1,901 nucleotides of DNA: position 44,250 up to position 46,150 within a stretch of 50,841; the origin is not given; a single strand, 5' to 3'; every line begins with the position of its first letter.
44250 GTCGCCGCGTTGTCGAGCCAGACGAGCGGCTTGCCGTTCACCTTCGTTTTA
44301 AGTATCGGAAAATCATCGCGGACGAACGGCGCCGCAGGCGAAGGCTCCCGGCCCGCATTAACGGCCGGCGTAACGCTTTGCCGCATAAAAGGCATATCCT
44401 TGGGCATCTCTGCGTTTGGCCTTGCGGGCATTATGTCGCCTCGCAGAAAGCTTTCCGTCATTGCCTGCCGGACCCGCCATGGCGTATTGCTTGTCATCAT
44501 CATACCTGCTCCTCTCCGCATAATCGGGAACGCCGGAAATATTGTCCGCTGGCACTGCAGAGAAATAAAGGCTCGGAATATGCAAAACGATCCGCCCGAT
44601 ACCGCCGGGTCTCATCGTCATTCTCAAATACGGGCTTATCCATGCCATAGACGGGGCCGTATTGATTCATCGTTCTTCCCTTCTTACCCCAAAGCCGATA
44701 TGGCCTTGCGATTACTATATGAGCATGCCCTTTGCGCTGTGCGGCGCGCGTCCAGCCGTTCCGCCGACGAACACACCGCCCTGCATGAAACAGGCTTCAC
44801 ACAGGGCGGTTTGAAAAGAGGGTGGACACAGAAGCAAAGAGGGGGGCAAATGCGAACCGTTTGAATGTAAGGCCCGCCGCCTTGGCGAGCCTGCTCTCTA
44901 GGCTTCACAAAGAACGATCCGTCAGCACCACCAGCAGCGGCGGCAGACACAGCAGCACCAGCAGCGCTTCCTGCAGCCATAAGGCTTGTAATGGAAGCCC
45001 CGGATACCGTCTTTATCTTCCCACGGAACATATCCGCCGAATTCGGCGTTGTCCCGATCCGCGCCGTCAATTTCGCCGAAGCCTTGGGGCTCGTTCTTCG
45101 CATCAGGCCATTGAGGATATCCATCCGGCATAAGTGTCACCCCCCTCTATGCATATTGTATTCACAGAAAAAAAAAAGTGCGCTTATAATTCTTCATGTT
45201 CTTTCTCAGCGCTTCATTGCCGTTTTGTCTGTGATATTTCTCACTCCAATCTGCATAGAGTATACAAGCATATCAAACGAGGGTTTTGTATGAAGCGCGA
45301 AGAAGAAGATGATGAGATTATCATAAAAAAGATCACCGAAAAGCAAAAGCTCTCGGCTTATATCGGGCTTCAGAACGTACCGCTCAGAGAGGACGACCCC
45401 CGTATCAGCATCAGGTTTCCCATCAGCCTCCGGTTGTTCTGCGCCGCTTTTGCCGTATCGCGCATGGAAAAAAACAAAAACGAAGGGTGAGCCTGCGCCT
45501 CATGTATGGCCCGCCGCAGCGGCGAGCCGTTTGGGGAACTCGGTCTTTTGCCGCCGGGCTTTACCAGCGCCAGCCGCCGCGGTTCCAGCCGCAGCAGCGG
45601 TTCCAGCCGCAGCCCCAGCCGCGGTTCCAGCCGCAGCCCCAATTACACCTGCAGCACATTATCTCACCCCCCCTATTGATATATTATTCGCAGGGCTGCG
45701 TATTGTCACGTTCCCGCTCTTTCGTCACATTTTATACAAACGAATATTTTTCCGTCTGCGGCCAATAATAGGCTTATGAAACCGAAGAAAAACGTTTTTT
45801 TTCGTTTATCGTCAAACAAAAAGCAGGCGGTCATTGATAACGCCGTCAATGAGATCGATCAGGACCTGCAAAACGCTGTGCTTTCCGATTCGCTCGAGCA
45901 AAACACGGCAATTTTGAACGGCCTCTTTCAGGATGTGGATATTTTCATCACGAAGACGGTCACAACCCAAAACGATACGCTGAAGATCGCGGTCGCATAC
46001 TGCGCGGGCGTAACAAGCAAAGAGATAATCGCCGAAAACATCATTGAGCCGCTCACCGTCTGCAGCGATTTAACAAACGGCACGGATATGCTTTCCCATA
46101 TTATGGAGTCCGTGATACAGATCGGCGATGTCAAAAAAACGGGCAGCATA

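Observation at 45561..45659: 32-aa micro-ORF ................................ built on a triplicated coding repeat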

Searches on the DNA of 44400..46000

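Call 15: search_rna_families(source=window, start=44400, end=46000, threshold=evalue, max_evalue=1)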
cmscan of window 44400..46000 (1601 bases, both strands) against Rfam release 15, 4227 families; matches with E-value up to 1: 0.
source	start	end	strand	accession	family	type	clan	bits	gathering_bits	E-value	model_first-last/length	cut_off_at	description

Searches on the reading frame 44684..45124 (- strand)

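Call 3: search_protein_families(library=ncbifam, proteins=[window:44684-45124:-], max_evalue=1)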
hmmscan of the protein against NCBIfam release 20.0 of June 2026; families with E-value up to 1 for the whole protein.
window:44684-45124:- (146 aa): 0 families

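Call 4: search_protein_families(library=pfam, proteins=[window:44684-45124:-], max_evalue=1)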
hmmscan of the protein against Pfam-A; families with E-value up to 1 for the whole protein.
window:44684-45124:- (146 aa): 2 families
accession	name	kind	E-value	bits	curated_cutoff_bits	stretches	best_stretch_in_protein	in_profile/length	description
PF00428.24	Ribosomal_60s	-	0.053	14.5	28.1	1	37-68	27-60/88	60s Acidic ribosomal protein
PF11981.13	DUF3482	-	0.11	12.3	29.2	1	29-66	135-172/293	Domain of unknown function (DUF3482)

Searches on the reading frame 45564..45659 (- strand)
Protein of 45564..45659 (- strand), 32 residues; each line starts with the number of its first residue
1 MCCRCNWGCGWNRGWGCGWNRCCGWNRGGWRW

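Call 3: search_protein_families(library=ncbifam, proteins=[window:45564-45659:-], max_evalue=1)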
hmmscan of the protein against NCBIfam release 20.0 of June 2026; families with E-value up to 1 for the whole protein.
seq(32 aa): 0 families

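Call 4: search_protein_families(library=pfam, proteins=[window:45564-45659:-], max_evalue=1)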
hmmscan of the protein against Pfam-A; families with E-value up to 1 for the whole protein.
seq(32 aa): 0 families

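Call 8: find_encoding_contigs(protein=window:45564-45659:-, flank=8000, max_places=10)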
Protein seq(32 aa) (32 aa): no gene with exactly this product is on record in the collection.

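Call 11: find_encoding_contigs(protein=P0002, flank=10000, max_places=6)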
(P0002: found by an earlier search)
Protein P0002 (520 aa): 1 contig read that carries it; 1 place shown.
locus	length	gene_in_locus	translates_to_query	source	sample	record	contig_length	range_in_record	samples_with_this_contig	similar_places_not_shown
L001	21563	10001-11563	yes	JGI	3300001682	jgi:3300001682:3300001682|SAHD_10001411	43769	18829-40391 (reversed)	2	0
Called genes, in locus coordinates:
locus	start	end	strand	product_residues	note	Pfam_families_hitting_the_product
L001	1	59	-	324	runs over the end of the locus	PF00356:LacI, PF00532:Peripla_BP_1, PF13407:Peripla_BP_4, PF13377:Peripla_BP_3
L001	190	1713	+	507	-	PF00144:Beta-lactamase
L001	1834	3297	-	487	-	PF00128:Alpha-amylase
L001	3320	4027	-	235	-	PF06414:Zeta_toxin (weak), PF00485:PRK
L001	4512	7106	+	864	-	PF00171:Aldedh, PF00465:Fe-ADH, PF13685:Fe-ADH_2 (weak), PF25137:ADH_Fe_C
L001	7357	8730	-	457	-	PF00155:Aminotran_1_2 (weak), PF00266:Aminotran_5, PF01053:Cys_Met_Meta_PP (faint), PF01041:DegT_DnrJ_EryC1 (weak), PF01212:Beta_elim_lyase (weak)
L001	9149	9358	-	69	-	-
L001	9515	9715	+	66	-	-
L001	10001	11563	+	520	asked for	PF03323:GerA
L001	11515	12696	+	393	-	PF25198:Spore_GerAC_N, PF05504:Spore_GerAC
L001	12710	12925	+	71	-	-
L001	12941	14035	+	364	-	PF03845:Spore_permease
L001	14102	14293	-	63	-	-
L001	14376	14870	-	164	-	-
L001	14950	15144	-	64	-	-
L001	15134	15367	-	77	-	PF12844:HTH_19, PF13560:HTH_31, PF01381:HTH_3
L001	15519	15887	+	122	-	PF01381:HTH_3, PF12844:HTH_19, PF13443:HTH_26, PF13560:HTH_31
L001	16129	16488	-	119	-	PF13630:SdpI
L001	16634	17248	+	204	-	PF06161:DUF975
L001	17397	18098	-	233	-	PF13489:Methyltransf_23 (weak), PF13847:Methyltransf_31 (faint), PF08241:Methyltransf_11, PF13649:Methyltransf_25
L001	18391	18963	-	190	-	-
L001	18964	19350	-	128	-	-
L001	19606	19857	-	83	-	-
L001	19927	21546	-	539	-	PF00485:PRK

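Call 19: search_protein_representatives(protein=window:45564-45659:-)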
Query: 32 residues. Proteins with E-value up to 0.001 (for the whole library): 0; up to 1e-10: 0; up to 1e-30: 0. The best 0 are listed.

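Call 46: search_solved_structures(query=window:45564-45659:-, max_evalue=10, show_alignments=3)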
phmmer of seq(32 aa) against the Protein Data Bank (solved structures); distinct sequences matched with E-value up to 10: 0.

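Call 65: predict_structure(protein=window:45564-45659:-)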
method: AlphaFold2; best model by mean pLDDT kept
length: 32 residues; sequences in the alignment: 1
mean_pLDDT: 52.2   pTM: 0.14
mean pLDDT of the five models: 52.2, 51.9, 50.6, 49.4, 48.6
residues with pLDDT >= 90: 0; 70-90: 0; 50-70: 24; < 50: 8
segments of 3 or more residues with pLDDT < 50: 6-8
pLDDT, mean of each block of 10 residues (from residue 1): 51 52 54 48
secondary structure, 60 per line:
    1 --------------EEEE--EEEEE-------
elements in order: E15-18 E21-25

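Call 89: search_dna_similar(query=window:45564-45659:-, collection=plasmids, mode=protein, max_evalue=1, max_rows=10)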
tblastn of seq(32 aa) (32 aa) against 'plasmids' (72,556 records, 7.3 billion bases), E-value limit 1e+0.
No match.

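Call 90: search_dna_similar(query=window:45564-45659:-, collection=phages, mode=protein, max_evalue=1, max_rows=10)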
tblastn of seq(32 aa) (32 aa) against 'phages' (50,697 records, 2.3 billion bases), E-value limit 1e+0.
No match.
